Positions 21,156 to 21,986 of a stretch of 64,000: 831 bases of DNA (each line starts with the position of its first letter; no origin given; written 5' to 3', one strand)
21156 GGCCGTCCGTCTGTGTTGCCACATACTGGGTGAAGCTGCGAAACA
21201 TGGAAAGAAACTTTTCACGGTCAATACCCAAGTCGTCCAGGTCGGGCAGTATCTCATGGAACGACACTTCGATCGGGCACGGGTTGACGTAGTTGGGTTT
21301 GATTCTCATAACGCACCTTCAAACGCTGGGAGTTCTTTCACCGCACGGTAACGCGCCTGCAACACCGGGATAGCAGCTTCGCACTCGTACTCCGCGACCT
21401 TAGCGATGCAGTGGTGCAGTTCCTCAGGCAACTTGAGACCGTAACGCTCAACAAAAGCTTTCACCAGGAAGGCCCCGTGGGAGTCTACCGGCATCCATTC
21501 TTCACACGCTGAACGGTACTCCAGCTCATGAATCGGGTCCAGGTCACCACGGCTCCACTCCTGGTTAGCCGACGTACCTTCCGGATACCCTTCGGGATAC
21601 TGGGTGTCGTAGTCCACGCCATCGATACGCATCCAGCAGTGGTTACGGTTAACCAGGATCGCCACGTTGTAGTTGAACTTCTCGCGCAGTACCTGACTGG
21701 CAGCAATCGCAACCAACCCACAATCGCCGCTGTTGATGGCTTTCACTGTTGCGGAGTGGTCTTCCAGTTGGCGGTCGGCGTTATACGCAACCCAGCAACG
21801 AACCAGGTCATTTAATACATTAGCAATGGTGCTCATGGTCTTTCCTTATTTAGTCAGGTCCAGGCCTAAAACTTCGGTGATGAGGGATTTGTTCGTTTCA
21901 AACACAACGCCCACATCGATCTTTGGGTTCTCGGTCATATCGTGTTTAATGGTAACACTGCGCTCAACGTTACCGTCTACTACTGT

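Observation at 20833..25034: HslU-type unfoldase with no adjacent HslV, carrying an expanded I-domain and embedded in a translationally coupled operon of unknowns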

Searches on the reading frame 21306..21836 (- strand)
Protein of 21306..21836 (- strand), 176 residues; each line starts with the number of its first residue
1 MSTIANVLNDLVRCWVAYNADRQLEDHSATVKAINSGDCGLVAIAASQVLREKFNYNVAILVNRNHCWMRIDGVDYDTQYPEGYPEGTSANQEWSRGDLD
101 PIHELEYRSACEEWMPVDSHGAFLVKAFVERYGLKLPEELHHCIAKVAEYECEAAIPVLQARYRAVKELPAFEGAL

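Call 3: search_protein_families(library=pfam, proteins=[window:21306-21836:-], max_evalue=0.1)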
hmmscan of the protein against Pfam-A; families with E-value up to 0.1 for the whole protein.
window:21306-21836:- (176 aa): 1 family
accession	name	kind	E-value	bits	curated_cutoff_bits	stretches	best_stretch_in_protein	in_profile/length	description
PF24585.1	YunG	-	0.03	14.9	27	1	4-78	2-73/116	YunG protein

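Call 4: search_protein_families(library=ncbifam, proteins=[window:21306-21836:-], max_evalue=0.1)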
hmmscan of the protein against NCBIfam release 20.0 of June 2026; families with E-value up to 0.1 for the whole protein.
window:21306-21836:- (176 aa): 0 families

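Call 5: search_protein_families(library=phrogs, proteins=[window:21306-21836:-], max_evalue=0.01)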
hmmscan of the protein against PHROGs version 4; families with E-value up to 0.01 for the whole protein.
window:21306-21836:- (176 aa): 2 families
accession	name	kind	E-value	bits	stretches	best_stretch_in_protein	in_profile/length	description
phrog_6870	-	unknown function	1.4e-49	169.2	1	3-169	9-166/174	-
phrog_23563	-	unknown function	2.4e-12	47.8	1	23-91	21-88/380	-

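Call 27: search_dna_similar(query=window:21306-21836:-, collection=phages, mode=protein, max_evalue=0.001, max_rows=60, rows=spread)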
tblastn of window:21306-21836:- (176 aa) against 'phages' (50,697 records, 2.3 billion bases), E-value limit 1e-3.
Records with a match: 70; places in all: 84; records where one place covers at least 80% of the query: 35.
Best place of each record, by identity: <60% 70.
By first word of the organism name: Erwinia 20; Serratia 15; Vibrio 13; Klebsiella 12; Pseudomonas 2; Salmonella 2; Photobacterium 2; Aeromonas 1; Raoultella 1; Stenotrophomonas 1; and 1 more.
By host as written in the record: Erwinia amylovora 17; Klebsiella pneumoniae 12; Serratia marcescens 3; Vibrio alginolyticus 3; Pseudomonas fluorescens Pf1.1 2; Erwinia amylovora strain Ea29-7 2; Serratia marcescens D1 2; Serratia marcescens LVF3 2; and 20 more.
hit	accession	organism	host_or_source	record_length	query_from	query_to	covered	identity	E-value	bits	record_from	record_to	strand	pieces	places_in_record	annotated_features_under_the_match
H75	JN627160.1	Pseudomonas phage OBP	Pseudomonas fluorescens Pf1.1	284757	1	170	97%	49.4%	2e-50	178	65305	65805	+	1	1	hypothetical protein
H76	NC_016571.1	Pseudomonas phage OBP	Pseudomonas fluorescens Pf1.1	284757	1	170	97%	49.4%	2e-50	178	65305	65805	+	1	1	hypothetical protein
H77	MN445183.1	Salmonella phage vB_SalM_SA002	Salmonella enterica subsp. enterica ...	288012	1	170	97%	40.9%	1e-37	142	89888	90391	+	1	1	hypothetical protein (x2)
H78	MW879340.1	Erwinia phage pEa_SNUABM_48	Erwinia amylovora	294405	4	170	95%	40.5%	5e-36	137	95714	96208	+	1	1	hypothetical protein (x2)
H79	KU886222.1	Erwinia phage vB_EamM_Special G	Erwinia amylovora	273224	4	165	92%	40.1%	5e-32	126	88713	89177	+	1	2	119: hypothetical protein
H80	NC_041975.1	Erwinia phage vB_EamM_Special G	Erwinia amylovora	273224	4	165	92%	40.1%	5e-32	126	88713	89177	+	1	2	119: hypothetical protein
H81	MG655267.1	Erwinia phage vB_EamM_Bosolaphorus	Erwinia amylovora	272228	4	165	92%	38.9%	3e-31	124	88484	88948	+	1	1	hypothetical protein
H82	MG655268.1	Erwinia phage vB_EamM_Desertfox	Erwinia amylovora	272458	4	165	92%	38.9%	3e-31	124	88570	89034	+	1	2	hypothetical protein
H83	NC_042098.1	Erwinia phage vB_EamM_Desertfox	Erwinia amylovora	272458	4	165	92%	38.9%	3e-31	124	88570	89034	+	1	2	hypothetical protein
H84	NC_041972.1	Erwinia phage vB_EamM_Deimos-Minion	Erwinia amylovora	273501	4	165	92%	38.9%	3e-31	124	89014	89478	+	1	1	hypothetical protein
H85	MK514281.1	Erwinia phage Rebecca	Erwinia amylovora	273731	4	165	92%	38.9%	3e-31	124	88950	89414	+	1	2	hypothetical protein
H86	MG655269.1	Erwinia phage vB_EamM_MadMel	Erwinia amylovora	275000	4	165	92%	38.9%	3e-31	124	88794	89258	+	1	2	hypothetical protein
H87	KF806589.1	Erwinia phage Ea35-70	Erwinia amylovora strain Ea29-7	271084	4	165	92%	38.9%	7e-31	122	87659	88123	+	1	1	hypothetical protein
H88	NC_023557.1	Erwinia phage Ea35-70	Erwinia amylovora strain Ea29-7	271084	4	165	92%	38.9%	7e-31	122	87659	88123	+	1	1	hypothetical protein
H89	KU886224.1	Erwinia phage vB_EamM_RAY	Erwinia amylovora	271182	4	165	92%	38.9%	7e-31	122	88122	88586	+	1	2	hypothetical protein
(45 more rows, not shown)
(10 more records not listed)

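Call 28: get_annotated_region(hit=H75, flank=7000)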
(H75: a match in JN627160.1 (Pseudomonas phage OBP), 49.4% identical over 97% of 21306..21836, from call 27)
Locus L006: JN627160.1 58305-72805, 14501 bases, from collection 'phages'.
description: Pseudomonas phage OBP, complete genome.
organism: Pseudomonas phage OBP (NCBI taxid 1124849)
taxonomy: Viruses; Duplodnaviria; Heunggongvirae; Uroviricota; Caudoviricetes; Petsuvirus
host: Pseudomonas fluorescens Pf1.1; source: compost sample; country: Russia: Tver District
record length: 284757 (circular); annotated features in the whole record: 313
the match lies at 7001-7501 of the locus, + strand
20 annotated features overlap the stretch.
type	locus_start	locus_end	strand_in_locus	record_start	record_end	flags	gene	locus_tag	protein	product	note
CDS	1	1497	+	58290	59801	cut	-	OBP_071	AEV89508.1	hypothetical protein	-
CDS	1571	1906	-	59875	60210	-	-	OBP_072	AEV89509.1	hypothetical protein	-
CDS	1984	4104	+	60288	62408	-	-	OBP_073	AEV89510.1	RNA polymerase beta subunit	-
CDS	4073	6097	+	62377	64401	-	-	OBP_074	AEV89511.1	RNA polymerase beta' subunit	-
CDS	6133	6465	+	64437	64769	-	-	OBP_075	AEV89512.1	hypothetical protein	-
CDS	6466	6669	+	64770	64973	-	-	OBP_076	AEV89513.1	hypothetical protein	-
CDS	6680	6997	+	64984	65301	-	-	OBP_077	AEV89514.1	hypothetical protein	-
CDS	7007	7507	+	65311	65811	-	-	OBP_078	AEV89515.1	hypothetical protein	-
CDS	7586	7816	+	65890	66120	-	-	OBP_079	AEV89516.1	hypothetical protein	-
CDS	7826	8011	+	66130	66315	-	-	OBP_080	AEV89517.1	hypothetical protein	-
CDS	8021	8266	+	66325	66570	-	-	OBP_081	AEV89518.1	hypothetical protein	-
CDS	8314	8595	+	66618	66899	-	-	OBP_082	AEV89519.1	hypothetical protein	-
CDS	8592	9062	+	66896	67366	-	-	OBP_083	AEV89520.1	hypothetical protein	-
CDS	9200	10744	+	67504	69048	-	-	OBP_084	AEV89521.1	putative helicase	-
CDS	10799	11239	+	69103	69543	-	-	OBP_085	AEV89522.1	hypothetical protein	-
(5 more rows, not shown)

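Call 29: get_annotated_region(hit=H77, flank=7000)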
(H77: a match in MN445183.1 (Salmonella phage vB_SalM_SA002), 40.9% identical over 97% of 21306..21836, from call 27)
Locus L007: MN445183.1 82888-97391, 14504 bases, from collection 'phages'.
description: Salmonella phage vB_SalM_SA002, complete genome.
organism: Salmonella phage vB_SalM_SA002 (NCBI taxid 2739752)
taxonomy: Viruses; Duplodnaviria; Heunggongvirae; Uroviricota; Caudoviricetes
host: Salmonella enterica subsp. enterica serovar Heidelberg; source: sewage; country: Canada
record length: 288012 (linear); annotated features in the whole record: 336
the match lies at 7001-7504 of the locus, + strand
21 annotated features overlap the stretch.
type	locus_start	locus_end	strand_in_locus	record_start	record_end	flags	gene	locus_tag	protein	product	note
CDS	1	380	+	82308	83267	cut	-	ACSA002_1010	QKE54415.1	putative virion structural protein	MGA_101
CDS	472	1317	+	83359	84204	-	-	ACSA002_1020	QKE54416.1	hypothetical protein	MGA_102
CDS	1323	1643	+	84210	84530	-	-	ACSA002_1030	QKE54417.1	hypothetical protein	MGA_103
CDS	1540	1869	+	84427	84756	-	-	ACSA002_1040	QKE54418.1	hypothetical protein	MGA_104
CDS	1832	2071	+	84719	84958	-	-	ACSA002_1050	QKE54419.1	hypothetical protein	MGA_105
CDS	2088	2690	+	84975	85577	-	-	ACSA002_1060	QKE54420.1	hypothetical protein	MGA_106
CDS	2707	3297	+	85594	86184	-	-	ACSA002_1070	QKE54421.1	thymidine kinase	MGA_107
CDS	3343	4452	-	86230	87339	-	-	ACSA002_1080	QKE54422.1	hypothetical protein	MGA_108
CDS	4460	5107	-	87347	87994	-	-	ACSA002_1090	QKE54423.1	hypothetical protein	MGA_109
CDS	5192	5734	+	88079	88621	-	-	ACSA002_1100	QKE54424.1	hypothetical protein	MGA_110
CDS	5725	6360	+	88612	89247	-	-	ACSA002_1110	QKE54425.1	hypothetical protein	MGA_111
CDS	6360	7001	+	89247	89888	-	-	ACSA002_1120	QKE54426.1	hypothetical protein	MGA_112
CDS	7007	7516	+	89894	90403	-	-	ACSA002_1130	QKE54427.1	hypothetical protein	MGA_113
CDS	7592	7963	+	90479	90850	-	-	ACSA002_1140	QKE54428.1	hypothetical protein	MGA_114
CDS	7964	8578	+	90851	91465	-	-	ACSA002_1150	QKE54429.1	hypothetical protein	MGA_115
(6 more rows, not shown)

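Call 48: find_homologous_proteins(query=window:21306-21836:-, max_evalue=0.001)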
Query window:21306-21836:- (176 aa): 4 proteins with E <= 0.001 among 46 candidates.
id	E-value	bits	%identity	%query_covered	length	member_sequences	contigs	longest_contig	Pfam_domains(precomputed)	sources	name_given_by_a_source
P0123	7.0e-117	406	100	100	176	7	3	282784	-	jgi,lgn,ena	jgi:hypothetical protein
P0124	7.1e-96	337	83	98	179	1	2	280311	-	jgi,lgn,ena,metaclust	metaclust:\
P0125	2.5e-94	332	80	100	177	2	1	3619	-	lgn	-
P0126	2.2e-53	199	57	90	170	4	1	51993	-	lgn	-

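Call 54: search_solved_structures(query=A2, max_evalue=10, show_alignments=2)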
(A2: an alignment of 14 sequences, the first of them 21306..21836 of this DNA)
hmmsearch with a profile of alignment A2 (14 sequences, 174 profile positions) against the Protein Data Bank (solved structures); distinct sequences matched with E-value up to 10: 2.
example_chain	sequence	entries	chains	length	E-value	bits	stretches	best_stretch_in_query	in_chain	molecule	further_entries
3ff0_A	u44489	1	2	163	0.35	13.4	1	58-92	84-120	Phenazine biosynthesis protein phzB 2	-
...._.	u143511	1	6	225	0.37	13.3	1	56-92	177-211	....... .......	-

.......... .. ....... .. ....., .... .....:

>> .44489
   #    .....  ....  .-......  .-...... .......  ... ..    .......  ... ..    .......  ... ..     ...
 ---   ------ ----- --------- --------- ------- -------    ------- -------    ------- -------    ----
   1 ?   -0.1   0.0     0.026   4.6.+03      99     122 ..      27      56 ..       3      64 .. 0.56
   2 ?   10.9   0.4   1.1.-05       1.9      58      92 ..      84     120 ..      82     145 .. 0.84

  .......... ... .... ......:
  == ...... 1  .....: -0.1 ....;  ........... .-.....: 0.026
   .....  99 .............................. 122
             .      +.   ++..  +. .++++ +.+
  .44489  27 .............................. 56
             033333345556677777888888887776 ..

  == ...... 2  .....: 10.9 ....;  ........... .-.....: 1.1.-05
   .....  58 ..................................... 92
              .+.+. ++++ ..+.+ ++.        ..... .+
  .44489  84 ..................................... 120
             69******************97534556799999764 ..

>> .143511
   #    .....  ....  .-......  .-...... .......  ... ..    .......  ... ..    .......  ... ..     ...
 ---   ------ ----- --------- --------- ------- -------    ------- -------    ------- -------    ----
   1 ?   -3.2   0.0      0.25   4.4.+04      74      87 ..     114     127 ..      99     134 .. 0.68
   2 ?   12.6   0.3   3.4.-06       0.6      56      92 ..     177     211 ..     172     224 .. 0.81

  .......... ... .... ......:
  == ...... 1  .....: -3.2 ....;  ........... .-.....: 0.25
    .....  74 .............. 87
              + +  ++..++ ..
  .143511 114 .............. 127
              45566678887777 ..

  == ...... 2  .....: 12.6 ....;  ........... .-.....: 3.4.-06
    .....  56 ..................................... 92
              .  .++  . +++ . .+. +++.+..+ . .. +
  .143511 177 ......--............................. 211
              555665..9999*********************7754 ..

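Call 64: search_protein_families(library=padloc, proteins=[window:21306-21836:-], max_evalue=0.01)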
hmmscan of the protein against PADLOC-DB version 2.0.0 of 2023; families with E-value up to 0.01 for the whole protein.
window:21306-21836:- (176 aa): 0 families

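Call 66: predict_structure(alignment_id=A3)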
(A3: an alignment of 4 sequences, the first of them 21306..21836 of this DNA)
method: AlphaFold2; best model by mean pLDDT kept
length: 176 residues; sequences in the alignment: 4
mean_pLDDT: 87.9   pTM: 0.85
mean pLDDT of the five models: 87.9, 78.6, 73.7, 72.0, 69.6
residues with pLDDT >= 90: 83; 70-90: 89; 50-70: 3; < 50: 1
segments of 3 or more residues with pLDDT < 50: none
pLDDT, mean of each block of 10 residues (from residue 1): 91 92 83 86 93 94 91 92 87 81 88 82 93 89 85 88 93 66
secondary structure, 60 per line:
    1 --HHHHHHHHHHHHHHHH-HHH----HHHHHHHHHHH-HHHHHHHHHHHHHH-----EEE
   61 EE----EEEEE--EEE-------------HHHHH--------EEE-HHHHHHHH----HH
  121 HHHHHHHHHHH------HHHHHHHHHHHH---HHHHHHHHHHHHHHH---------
elements in order: H3-18 H27-37 H39-52 E58-62 E67-71 E74-76 H90-94 E103-105 H107-114 H119-131 H138-149 H153-167

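Call 69: fold_search(model_id=the predicted structure, library=pdb)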
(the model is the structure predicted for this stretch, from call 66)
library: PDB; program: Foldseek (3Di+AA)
matches with E <= 10: 101; with E <= 0.001: 0
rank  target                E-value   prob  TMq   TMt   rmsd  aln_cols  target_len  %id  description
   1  7o9x                  5.1e-01  0.25  0.31  0.14  12.6       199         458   12  Crystal structure of Human Menin with fragment 16 (released 2022-07-27)
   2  8e90_A                6.2e-01  0.16  0.23  0.10  14.4       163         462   10  Inhibition of Human Menin by SNDX-5613 (released 2022-12-14)
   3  7o9t                  7.7e-01  0.21  0.32  0.14  12.3       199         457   12  Crystal structure of Human Menin in apo form (released 2022-07-27)
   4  6s2k_A                7.7e-01  0.11  0.25  0.11  15.6       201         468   14  Human Menin in complex with AJ21 (released 2021-01-13)
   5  4gpq                  1.1e+00  0.11  0.27  0.11  15.4       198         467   12  Structural insights into inhibition of the bivalent menin-MLL interaction by small molecules in leukemia (released 2012-09-19)
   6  4uj5_D                1.1e+00  0.03  0.14  0.15  16.5       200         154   10  Crystal structure of human Rab11-Rabin8-FIP3 (released 2015-08-12)
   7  6pkc_A                1.1e+00  0.16  0.25  0.11  11.1       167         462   12  Inhibition of Human Menin by VTP-50469 (released 2019-12-18)
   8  5dda                  1.2e+00  0.15  0.25  0.11  14.0       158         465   10  Menin in complex with MI-333 (released 2015-09-09)
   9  9c4v_A                1.2e+00  0.13  0.24  0.11  14.3       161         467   10  Menin mutant G331D in complex with MLL peptide (released 2025-05-14)
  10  9c94_A                1.4e+00  0.16  0.34  0.15  14.3       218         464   10  Crystal structure of menin in complex with inhibitor compound 20 (released 2025-01-15)
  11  3u88_A                1.6e+00  0.15  0.25  0.10  10.9       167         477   11  Crystal structure of human menin in complex with MLL1 and LEDGF (released 2012-02-15)
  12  9c4s_A                1.7e+00  0.12  0.22  0.10  11.4       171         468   10  Menin mutant G331R in complex with MLL peptide (released 2025-05-21)
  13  8t4y_A                1.8e+00  0.16  0.27  0.11  12.9       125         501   13  Human HCN1 F186C S264C C309A bound to cAMP, reconstituted in LMNG + SPL (released 2024-06-19)
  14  7o9z                  1.8e+00  0.13  0.26  0.11  11.1       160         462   11  Crystal structure of Human Menin in complex with BD-08 (released 2022-07-27)
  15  9c4y                  1.8e+00  0.08  0.26  0.11  15.3       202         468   13  Menin mutant - T349M (released 2025-05-14)
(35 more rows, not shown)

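Call 71: search_protein_families(library=pfam, alignment_id=A2, max_evalue=1)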
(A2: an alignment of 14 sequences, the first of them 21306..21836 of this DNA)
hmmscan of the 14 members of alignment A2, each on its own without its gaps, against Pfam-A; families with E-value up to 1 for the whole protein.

A. member 1, window:21306-21836:- (176 aa): 2 families
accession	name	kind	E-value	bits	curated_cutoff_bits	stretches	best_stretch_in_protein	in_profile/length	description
PF24585.1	YunG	-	0.03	14.9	27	1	4-78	2-73/116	YunG protein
PF00704.34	Glyco_hydro_18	-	0.23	11.5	29.6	1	44-91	83-120/317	Glycosyl hydrolases family 18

B. families by the number of members that match (of 14 scanned): 4 families
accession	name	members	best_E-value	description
PF24585.1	YunG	5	0.03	YunG protein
PF04522.18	BBMV_Gp1_N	1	0.09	Broad bean mottle virus, Gp1, N-terminal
PF00704.34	Glyco_hydro_18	1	0.23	Glycosyl hydrolases family 18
PF08868.15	YugN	1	0.24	YugN-like family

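Call 73: fold_search(model_id=the predicted structure, library=viral)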
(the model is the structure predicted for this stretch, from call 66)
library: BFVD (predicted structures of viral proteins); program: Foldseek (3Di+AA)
matches with E <= 10: 131; with E <= 0.001: 5
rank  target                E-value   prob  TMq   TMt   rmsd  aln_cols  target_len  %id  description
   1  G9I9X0                3.4e-17  1.00  0.88  0.93   1.7       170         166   49  (no name in the UniProt tables at hand)
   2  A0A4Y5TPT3            2.0e-10  1.00  0.78  0.79   2.5       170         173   26  Uncharacterized protein [Serratia phage Moabite]
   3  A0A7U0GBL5            3.9e-09  1.00  0.76  0.80   2.9       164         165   25  Uncharacterized protein [Klebsiella phage vB_KpM_FBKp24]
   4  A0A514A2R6            6.3e-06  1.00  0.67  0.33   6.0       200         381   22  Uncharacterized protein [Vibrio phage USC-1]
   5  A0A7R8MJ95            9.6e-04  1.00  0.49  0.58   5.4       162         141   15  Uncharacterized protein [Klebsiella phage vB_KvM-Eowyn]
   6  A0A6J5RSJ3            8.7e-03  1.00  0.49  0.61   4.7       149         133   14  Uncharacterized protein [uncultured Caudovirales phage]
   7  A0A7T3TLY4            6.0e-02  0.96  0.44  0.41  11.6       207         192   12  Uncharacterized protein [Serratia phage vB_SmaM_Yaphecito]
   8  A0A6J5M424            7.5e-02  0.99  0.39  0.53   4.2       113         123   15  Uncharacterized protein [uncultured Caudovirales phage]
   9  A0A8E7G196            7.5e-02  0.90  0.38  0.38   9.1       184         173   14  (no name in the UniProt tables at hand)
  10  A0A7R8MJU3            9.7e-02  0.82  0.41  0.36  12.5       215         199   11  Uncharacterized protein [Klebsiella phage vB_KvM-Eowyn]
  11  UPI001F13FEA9         1.3e-01  0.25  0.24  0.20  15.9       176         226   19  (no name look-up for this kind of identifier)
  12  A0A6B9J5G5            2.1e-01  0.14  0.20  0.14  20.0       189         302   15  Uncharacterized protein [Vibrio phage vB_VchM_Kuja]
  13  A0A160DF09            4.9e-01  0.10  0.21  0.22  16.8       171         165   15  Uncharacterized protein [Gordonia phage OneUp]
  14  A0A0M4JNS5            5.8e-01  0.06  0.15  0.06  16.8       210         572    9  (no name in the UniProt tables at hand)
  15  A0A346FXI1            7.5e-01  0.11  0.26  0.20  14.1       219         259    9  (no name in the UniProt tables at hand)
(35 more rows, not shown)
